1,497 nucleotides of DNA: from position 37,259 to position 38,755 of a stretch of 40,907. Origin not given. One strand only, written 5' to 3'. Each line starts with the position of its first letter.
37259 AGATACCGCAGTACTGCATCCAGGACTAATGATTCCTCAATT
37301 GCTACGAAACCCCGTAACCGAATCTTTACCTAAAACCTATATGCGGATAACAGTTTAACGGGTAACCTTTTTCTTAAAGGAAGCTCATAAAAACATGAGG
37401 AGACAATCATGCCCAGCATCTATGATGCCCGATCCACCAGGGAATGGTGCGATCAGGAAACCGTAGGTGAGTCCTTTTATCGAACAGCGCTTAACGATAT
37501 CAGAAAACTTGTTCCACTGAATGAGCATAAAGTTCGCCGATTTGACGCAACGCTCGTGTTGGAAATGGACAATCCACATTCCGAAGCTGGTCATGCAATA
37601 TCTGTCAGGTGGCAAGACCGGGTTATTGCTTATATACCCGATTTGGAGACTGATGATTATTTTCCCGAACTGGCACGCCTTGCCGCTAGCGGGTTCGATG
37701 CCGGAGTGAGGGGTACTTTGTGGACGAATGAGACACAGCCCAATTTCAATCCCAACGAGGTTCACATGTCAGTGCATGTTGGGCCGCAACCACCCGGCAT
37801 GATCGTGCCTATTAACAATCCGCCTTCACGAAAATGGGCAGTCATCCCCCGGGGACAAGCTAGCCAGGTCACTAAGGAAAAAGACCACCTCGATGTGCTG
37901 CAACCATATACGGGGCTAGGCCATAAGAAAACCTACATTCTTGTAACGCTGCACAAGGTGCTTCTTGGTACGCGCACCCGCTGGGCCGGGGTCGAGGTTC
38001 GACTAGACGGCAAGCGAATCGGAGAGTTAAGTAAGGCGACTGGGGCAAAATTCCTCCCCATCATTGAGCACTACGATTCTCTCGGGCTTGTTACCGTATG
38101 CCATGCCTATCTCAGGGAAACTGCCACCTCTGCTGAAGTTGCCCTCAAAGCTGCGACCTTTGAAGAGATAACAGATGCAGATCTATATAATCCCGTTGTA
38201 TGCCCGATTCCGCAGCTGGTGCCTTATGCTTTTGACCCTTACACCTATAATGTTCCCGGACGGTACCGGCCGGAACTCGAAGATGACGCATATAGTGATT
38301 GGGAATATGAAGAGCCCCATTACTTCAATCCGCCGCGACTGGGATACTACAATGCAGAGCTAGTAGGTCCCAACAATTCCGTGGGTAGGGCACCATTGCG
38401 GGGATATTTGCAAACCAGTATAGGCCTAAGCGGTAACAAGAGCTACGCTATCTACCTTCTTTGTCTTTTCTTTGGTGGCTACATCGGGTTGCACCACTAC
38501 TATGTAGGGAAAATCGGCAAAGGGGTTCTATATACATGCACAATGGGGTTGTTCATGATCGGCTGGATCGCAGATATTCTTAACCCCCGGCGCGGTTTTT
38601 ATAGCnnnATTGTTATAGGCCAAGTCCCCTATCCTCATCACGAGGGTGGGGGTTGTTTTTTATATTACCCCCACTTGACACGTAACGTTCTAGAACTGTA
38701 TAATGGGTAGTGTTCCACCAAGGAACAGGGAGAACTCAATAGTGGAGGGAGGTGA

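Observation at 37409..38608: Membrane-anchored HIRAN-like / TM2-domain protein in the repressor-to-integrase block: candidate undescribed prophage exclusion or defence factor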

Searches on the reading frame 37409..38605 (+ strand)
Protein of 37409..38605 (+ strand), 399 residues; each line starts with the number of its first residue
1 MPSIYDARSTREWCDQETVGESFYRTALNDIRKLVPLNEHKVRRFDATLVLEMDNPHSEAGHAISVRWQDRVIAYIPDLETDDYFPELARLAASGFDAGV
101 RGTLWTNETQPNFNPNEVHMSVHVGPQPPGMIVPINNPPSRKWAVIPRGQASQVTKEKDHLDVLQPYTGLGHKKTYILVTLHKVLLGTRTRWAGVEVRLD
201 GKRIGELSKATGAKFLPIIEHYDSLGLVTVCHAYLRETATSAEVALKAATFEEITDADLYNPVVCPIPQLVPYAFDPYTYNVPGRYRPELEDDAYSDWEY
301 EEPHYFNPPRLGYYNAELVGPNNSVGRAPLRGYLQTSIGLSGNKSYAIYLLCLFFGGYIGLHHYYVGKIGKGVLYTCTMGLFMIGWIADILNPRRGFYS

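Call 3: search_protein_families(library=pfam, proteins=[window:37409-38605:+], max_evalue=1)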
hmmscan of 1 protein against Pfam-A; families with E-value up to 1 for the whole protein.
window:37409-38605:+ (399 aa): 1 family
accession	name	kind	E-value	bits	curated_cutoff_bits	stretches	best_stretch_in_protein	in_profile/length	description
PF05154.21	TM2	-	6.9e-11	42.6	27.9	1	343-390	2-50/51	TM2 domain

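Call 4: search_protein_families(library=phrogs, proteins=[window:37409-38605:+], max_evalue=0.1)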
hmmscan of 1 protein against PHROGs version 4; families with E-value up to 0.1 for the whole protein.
window:37409-38605:+ (399 aa): 7 families
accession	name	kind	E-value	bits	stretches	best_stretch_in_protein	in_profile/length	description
phrog_10292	-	unknown function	1.6e-07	32.3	1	344-385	35-76/136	-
phrog_10772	-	unknown function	2.8e-07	31.7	1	345-391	5-51/82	-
phrog_8793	-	unknown function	1.7e-06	29.5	1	344-390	2-48/81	-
phrog_10680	-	unknown function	6.6e-05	24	1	346-377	78-109/144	-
phrog_32725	-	unknown function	0.00029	21.9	1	357-389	43-77/106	-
phrog_33436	-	unknown function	0.0035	18.5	1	349-385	8-42/117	-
phrog_22651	-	unknown function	0.0043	18.3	1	348-390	7-48/111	-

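Call 5: search_protein_families(library=padloc, proteins=[window:37409-38605:+], max_evalue=1)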
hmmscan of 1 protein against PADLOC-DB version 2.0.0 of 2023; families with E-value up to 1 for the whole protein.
window:37409-38605:+ (399 aa): 0 families

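Call 7: search_dna_similar(query=window:37409-38605:+, collection=phages, mode=protein, max_rows=40)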
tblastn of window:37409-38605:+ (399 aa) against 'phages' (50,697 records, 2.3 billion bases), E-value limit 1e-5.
Records with a match: 2; places in all: 2; records where one place covers at least 80% of the query: 0.
Best place of each record, by identity: <60% 2.
By first word of the organism name: Roseburia 1; Bacteriophage 1.
By host as written in the record: - 2.
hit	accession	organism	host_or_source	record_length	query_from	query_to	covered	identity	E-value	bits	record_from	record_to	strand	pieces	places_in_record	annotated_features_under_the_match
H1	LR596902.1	Roseburia phage Jekyll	-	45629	321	398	20%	41.0%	5e-7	58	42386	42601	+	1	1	putative restriction endonuclease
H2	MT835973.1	Bacteriophage sp.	human fecal samples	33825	350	392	11%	55.8%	9e-6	54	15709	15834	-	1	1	record has no annotation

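Call 10: find_homologous_proteins(query=window:37409-38605:+)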
Query window:37409-38605:+ (399 aa): 55 proteins with E <= 0.001 among 4090 candidates.
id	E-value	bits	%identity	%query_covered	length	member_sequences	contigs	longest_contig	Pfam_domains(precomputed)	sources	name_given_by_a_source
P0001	4.9e-275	930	98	100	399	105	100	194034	PF05154.22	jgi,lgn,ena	jgi:hypothetical protein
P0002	1.8e-233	793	84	100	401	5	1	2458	PF05154.22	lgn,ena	-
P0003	1.2e-232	790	84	100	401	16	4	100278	PF05154.22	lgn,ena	-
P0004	2.2e-232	790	87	100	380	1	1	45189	PF05154.22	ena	-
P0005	1.4e-215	734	81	100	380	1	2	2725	PF05154.22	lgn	-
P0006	3.8e-215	733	81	100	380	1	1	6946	PF05154.22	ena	-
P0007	5.6e-215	732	81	100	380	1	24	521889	PF05154.22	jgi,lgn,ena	jgi:TM2 domain protein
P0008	6.8e-215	732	81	100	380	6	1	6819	PF05154.22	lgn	-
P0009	3.0e-214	730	81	100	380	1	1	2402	PF05154.22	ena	-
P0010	4.2e-214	729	81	100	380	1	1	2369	PF05154.22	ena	-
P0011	5.3e-214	729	81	100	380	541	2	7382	PF05154.22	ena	-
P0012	4.7e-181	620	80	87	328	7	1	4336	PF05154.22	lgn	-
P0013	3.4e-180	618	79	87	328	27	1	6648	PF05154.22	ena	-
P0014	7.7e-172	590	72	94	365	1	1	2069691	-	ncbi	-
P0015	1.8e-161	556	79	80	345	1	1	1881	PF05154.22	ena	-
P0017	1.1e-135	471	77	70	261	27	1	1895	PF05154.22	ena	-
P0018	7.4e-121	422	48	99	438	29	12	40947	PF05154.22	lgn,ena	-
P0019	9.7e-71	257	42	72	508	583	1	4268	PF08797.17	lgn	-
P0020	1.5e-67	247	36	96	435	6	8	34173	PF05154.22,PF08797.17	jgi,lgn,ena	-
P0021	2.8e-65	239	39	70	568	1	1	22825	PF05154.22,PF08797.17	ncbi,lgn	-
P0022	1.3e-62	230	40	70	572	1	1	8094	PF05154.22,PF08797.17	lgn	-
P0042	2.3e-54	203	41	72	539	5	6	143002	-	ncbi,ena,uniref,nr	ncbi:hypothetical protein [Corynebacterium matruchotii]|uniref:hypothetical protein n=1 Tax=Coryneba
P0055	3.4e-13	68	47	20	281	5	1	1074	PF05154.22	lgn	-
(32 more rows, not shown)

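Call 13: search_protein_families(library=pfam, alignment_id=A1, max_evalue=1)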
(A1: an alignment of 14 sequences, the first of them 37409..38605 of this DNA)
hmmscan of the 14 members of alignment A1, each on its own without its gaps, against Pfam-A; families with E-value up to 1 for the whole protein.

A. member 1, window:37409-38605:+ (399 aa): 1 family
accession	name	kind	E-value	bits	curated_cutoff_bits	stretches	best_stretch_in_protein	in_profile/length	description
PF05154.21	TM2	-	6.9e-11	42.6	27.9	1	343-390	2-50/51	TM2 domain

B. families by the number of members that match (of 14 scanned): 11 families
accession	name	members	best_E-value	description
PF05154.21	TM2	7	1.6e-12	TM2 domain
PF08797.16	HIRAN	5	5.5e-07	HIRAN domain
PF16118.10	DUF4834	4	0.12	Domain of unknown function (DUF4834)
PF25184.1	YxzE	3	0.059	YxzE-like putative bacteriocin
PF14851.11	FAM176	2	0.074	FAM176 family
PF10717.14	ODV-E18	2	0.077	Occlusion-derived virus envelope protein ODV-E18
PF19779.4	DUF6264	1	0.057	Family of unknown function (DUF6264)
PF19762.4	DUF6249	1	0.061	Domain of unknown function (DUF6249)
PF12404.13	DUF3663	1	0.16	Peptidase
PF11833.13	CPP1-like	1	0.18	Protein CHAPERONE-LIKE PROTEIN OF POR1-like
PF25728.1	US29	1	0.59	Cytomegalovirus US29 protein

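Call 14: search_protein_families(library=pfam, proteins=[P0019, P0020, P0021, P0022, P0042], max_evalue=1)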
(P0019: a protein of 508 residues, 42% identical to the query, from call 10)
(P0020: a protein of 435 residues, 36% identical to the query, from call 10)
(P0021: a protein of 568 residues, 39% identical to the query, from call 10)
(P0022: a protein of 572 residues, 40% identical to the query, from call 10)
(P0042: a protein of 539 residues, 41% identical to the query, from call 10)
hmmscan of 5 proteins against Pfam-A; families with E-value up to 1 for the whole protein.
P0019 (508 aa): 2 families
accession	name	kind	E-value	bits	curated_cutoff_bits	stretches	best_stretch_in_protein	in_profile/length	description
PF08797.16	HIRAN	-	3.6e-05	24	24.7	1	17-92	7-67/96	HIRAN domain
PF19762.4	DUF6249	-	0.061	13.7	33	1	331-383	29-77/104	Domain of unknown function (DUF6249)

P0020 (435 aa): 2 families
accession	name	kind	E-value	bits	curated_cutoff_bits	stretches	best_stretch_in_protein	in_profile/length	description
PF05154.21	TM2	-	3.4e-12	46.8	27.9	1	370-415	4-50/51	TM2 domain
PF08797.16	HIRAN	-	1.5e-05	25.2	24.7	1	44-87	24-66/96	HIRAN domain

P0021 (568 aa): 2 families
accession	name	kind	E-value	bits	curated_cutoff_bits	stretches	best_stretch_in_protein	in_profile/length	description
PF05154.21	TM2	-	1.2e-11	45.1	27.9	1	506-548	7-50/51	TM2 domain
PF08797.16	HIRAN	-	5.5e-07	29.8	24.7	1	44-87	24-66/96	HIRAN domain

P0022 (572 aa): 3 families
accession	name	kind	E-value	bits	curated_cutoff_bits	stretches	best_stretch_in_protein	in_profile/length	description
PF05154.21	TM2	-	1.6e-12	47.9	27.9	1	509-553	6-51/51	TM2 domain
PF08797.16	HIRAN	-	1.1e-06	28.8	24.7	1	44-87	24-66/96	HIRAN domain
PF12404.13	DUF3663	-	0.16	12.5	25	1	355-407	9-61/77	Peptidase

P0042 (539 aa): 1 family
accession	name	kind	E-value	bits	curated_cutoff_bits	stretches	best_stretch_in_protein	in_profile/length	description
PF25184.1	YxzE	-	0.34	12.4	40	1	371-421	4-45/65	YxzE-like putative bacteriocin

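Call 15: search_solved_structures(query=A1, max_evalue=10, show_alignments=3)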
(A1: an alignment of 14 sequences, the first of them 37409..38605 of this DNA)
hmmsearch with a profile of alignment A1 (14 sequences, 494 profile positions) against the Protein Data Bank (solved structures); distinct sequences matched with E-value up to 10: 1.
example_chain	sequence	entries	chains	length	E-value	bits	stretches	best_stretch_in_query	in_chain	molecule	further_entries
9uan_B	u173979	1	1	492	1.8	10.9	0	78-91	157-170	miniGq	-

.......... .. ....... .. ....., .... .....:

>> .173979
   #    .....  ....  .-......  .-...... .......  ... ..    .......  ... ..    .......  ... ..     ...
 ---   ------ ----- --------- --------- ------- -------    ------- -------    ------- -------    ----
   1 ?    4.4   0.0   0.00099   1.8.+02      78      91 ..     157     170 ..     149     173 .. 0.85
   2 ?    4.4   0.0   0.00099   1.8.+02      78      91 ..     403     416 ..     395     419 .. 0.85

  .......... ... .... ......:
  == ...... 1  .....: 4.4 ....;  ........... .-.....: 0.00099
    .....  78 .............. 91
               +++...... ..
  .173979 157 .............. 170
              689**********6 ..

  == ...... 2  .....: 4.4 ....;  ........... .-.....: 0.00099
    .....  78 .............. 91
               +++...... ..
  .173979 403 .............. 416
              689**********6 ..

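Call 21: find_encoding_contigs(protein=P0001, flank=10000, max_places=5)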
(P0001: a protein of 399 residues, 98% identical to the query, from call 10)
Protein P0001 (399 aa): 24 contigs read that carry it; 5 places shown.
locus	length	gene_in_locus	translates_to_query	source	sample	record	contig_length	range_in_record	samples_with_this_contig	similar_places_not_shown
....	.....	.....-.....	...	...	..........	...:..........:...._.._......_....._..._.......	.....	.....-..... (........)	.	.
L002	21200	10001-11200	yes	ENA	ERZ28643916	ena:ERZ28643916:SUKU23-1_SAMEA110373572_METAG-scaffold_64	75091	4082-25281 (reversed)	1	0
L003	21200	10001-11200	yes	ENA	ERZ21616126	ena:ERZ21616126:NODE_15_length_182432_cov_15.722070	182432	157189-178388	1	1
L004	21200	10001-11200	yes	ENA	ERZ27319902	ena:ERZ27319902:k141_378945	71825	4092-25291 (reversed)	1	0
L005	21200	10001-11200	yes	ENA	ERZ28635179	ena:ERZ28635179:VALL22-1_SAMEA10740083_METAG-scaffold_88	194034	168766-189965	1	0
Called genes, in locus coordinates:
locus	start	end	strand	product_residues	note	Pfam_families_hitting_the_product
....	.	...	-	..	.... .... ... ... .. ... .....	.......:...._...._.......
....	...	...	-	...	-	-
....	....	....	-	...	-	-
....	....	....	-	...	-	-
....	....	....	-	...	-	-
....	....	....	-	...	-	-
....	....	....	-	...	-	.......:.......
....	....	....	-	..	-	-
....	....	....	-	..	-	-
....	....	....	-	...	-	-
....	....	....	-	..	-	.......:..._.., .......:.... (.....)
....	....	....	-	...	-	-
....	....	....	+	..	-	-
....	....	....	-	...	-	-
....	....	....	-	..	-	-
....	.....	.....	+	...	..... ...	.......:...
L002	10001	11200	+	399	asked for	PF05154:TM2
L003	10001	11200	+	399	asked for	PF05154:TM2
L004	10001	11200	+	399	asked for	PF05154:TM2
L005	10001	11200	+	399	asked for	PF05154:TM2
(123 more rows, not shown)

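Call 22: find_encoding_contigs(protein=P0020, flank=10000, max_places=5)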
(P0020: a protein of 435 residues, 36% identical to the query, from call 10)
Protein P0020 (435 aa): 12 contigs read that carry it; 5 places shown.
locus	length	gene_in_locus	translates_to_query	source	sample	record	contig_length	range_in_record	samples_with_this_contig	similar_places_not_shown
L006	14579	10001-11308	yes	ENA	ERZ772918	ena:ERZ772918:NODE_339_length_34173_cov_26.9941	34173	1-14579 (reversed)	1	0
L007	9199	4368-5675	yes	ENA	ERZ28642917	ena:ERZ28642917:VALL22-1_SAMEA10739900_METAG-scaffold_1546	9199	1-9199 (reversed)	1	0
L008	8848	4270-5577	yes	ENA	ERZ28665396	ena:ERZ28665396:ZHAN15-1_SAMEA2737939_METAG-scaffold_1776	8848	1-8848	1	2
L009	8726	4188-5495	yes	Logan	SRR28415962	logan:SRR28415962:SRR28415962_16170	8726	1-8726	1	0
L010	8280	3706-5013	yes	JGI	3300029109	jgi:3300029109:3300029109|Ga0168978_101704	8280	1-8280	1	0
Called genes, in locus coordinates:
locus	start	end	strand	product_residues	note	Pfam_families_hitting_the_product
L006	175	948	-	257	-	PF00749:tRNA-synt_1c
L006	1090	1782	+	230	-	PF02592:Vut_1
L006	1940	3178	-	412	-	PF01702:TGT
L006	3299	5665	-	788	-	PF03176:MMPL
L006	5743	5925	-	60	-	-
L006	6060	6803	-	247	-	-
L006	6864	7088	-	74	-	-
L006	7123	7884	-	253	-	-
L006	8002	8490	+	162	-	-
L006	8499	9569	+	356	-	PF13310:Virulence_RhuM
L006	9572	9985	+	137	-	PF06114:Peptidase_M78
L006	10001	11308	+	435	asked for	PF08797:HIRAN (faint), PF05154:TM2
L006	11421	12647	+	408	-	PF00589:Phage_integrase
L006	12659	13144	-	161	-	PF14367:DUF4411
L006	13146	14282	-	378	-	PF06114:Peptidase_M78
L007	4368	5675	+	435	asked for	PF08797:HIRAN (faint), PF05154:TM2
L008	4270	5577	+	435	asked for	PF08797:HIRAN (faint), PF05154:TM2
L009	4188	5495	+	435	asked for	PF08797:HIRAN (faint), PF05154:TM2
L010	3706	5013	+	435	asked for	PF08797:HIRAN (faint), PF05154:TM2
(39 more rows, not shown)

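Call 23: predict_structure(alignment_id=A1)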
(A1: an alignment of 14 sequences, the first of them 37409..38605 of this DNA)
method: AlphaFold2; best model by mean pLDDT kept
length: 399 residues; sequences in the alignment: 14
mean_pLDDT: 62.0   pTM: 0.49
mean pLDDT of the five models: 62.0, 54.1, 50.5, 49.2, 43.4
residues with pLDDT >= 90: 31; 70-90: 142; 50-70: 114; < 50: 112
segments of 3 or more residues with pLDDT < 50: 1-22, 272-345, 388-399
pLDDT, mean of each block of 10 residues (from residue 1): 36 42 67 80 75 57 69 66 57 61 77 75 58 66 78 82 76 76 84 89 90 93 90 79 85 81 60 44 34 28 24 22 25 28 49 64 61 61 53 34
secondary structure, 60 per line:
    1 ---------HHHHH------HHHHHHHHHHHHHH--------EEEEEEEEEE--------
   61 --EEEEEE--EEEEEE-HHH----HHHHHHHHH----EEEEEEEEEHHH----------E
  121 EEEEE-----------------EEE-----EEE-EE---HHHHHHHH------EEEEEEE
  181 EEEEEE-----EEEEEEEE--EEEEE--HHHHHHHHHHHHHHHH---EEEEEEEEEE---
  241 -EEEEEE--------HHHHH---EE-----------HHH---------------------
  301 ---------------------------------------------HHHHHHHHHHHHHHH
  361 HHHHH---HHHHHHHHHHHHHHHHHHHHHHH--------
elements in order: H10-14 H21-34 E43-52 E63-68 E71-76 H85-93 E98-106 E120-125 E143-145 E151-153 H160-167 E174-186 E192-199 E202-206 H209-224 E228-237 E242-247 H256-260 H346-365 H369-391

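Call 24: find_encoding_contigs(protein=P0042, flank=8000, max_places=4)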
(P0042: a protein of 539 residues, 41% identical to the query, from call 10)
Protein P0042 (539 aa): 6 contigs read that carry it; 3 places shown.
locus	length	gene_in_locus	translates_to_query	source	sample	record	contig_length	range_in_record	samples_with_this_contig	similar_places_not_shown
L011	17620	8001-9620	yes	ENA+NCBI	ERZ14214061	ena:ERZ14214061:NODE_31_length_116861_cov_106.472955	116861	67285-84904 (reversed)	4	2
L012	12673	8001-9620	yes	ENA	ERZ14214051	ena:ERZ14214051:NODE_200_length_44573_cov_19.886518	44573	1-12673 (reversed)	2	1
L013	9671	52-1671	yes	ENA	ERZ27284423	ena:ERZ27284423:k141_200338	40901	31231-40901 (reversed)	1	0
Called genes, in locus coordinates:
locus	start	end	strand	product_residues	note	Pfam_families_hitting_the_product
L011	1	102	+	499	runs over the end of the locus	PF00908:dTDP_sugar_isom, PF01370:Epimerase, PF02719:Polysacc_synt_2 (faint), PF04321:RmlD_sub_bind, PF16363:GDP_Man_Dehyd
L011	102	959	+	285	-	PF00483:NTP_transferase, PF12804:NTP_transf_3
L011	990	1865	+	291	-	PF13641:Glyco_tranf_2_3, PF00535:Glycos_transf_2, PF10111:Glyco_tranf_2_2 (weak), PF13632:Glyco_trans_2_3 (weak)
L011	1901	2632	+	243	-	PF00535:Glycos_transf_2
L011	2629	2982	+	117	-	PF10066:DUF2304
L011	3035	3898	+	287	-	PF21575:DsbA_N (weak), PF13462:Thioredoxin_4, PF01323:DSBA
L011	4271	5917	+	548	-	PF00501:AMP-binding, PF13193:AMP-binding_C, PF14535:AMP-binding_C_2 (weak)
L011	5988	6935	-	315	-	PF01073:3Beta_HSD, PF01370:Epimerase, PF02719:Polysacc_synt_2, PF04321:RmlD_sub_bind, PF05368:NmrA (weak), PF07993:NAD_binding_4 (faint), PF13460:NAD_binding_10, PF16363:GDP_Man_Dehyd, +1 more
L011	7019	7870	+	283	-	PF11236:DUF3037 (faint)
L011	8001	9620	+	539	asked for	-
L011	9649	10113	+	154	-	-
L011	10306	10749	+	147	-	PF05154:TM2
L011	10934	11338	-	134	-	-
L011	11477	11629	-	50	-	-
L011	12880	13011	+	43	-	-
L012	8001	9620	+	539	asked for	-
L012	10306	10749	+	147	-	PF05154:TM2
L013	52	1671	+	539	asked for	-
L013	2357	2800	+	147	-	PF05154:TM2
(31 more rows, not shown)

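Call 27: fold_search(model_id=the predicted structure, library=pdb)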
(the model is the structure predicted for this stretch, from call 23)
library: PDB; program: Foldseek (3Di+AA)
matches with E <= 10: 496; with E <= 0.001: 0
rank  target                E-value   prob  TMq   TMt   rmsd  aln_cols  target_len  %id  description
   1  5cfk_A                4.8e-02  0.08  0.11  0.15  16.9       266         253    7  Crystal structure of Proliferating Cell Nuclear Antigen from Leishmania donovani at 3.2 A resolution (released 2015-10-07)
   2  8fs5_G                8.8e-02  0.08  0.13  0.15  18.3       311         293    9  Structure of S. cerevisiae Rad24-RFC loading the 9-1-1 clamp onto a 10-nt gapped DNA in step 3 (open 9-1-1 and stably  (released 2023-06-14)
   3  3ub1_C                8.8e-02  0.05  0.09  0.12  20.6       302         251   10  Ntf2 like protein involved in plasmid conjugation (released 2012-02-08)
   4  7rpx_A                1.3e-01  0.07  0.12  0.15  15.6       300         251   10  Archaeal DNA ligase and heterotrimeric PCNA in complex with end-joined DNA (released 2021-11-17)
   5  3u0g_B                2.2e-01  0.07  0.13  0.15  14.1       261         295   11  Crystal structure of branched-chain amino acid aminotransferase from burkholderia pseudomallei (released 2011-11-09)
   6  8emh_E                2.4e-01  0.38  0.15  0.10   7.7       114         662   16  CryoEM characterization of a unique AAA+ BrxL phage restriction factor (released 2023-02-01)
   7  2zvl_F                2.4e-01  0.05  0.11  0.14  17.6       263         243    8  Crystal structure of PCNA in complex with DNA polymerase kappa fragment (released 2009-02-10)
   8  8emc_C                2.5e-01  0.38  0.15  0.10   8.5       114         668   15  CryoEM characterization of BrxL -- a unique AAA+ phage restriction Factor. (released 2023-02-01)
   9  8emc_E                2.7e-01  0.33  0.14  0.09   8.6       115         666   15  CryoEM characterization of BrxL -- a unique AAA+ phage restriction Factor. (released 2023-02-01)
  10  5auj                  2.7e-01  0.04  0.10  0.13  17.2       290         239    8  Pyrococcus furiosus proliferating cell nuclear antigen (PCNA) SeMet derivative (released 2016-04-27)
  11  1ul1_B                2.8e-01  0.04  0.11  0.14  16.4       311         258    9  Crystal structure of the human FEN1-PCNA complex (released 2005-03-01)
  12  7stb_F                3.0e-01  0.06  0.14  0.17  16.6       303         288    8  Closed state of Rad24-RFC:9-1-1 bound to a 5' ss/dsDNA junction (released 2022-03-23)
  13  8cob_A                3.0e-01  0.04  0.11  0.14  17.0       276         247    8  Crystal structure of human PCNA in complex with ERCC6L2 PIP box peptide (released 2023-04-19)
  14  2io4_D                3.5e-01  0.04  0.13  0.17  16.3       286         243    8  Crystal structure of PCNA12 dimer from Sulfolobus solfataricus. (released 2008-04-08)
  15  8emc_G                3.7e-01  0.28  0.14  0.09   8.4       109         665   14  CryoEM characterization of BrxL -- a unique AAA+ phage restriction Factor. (released 2023-02-01)
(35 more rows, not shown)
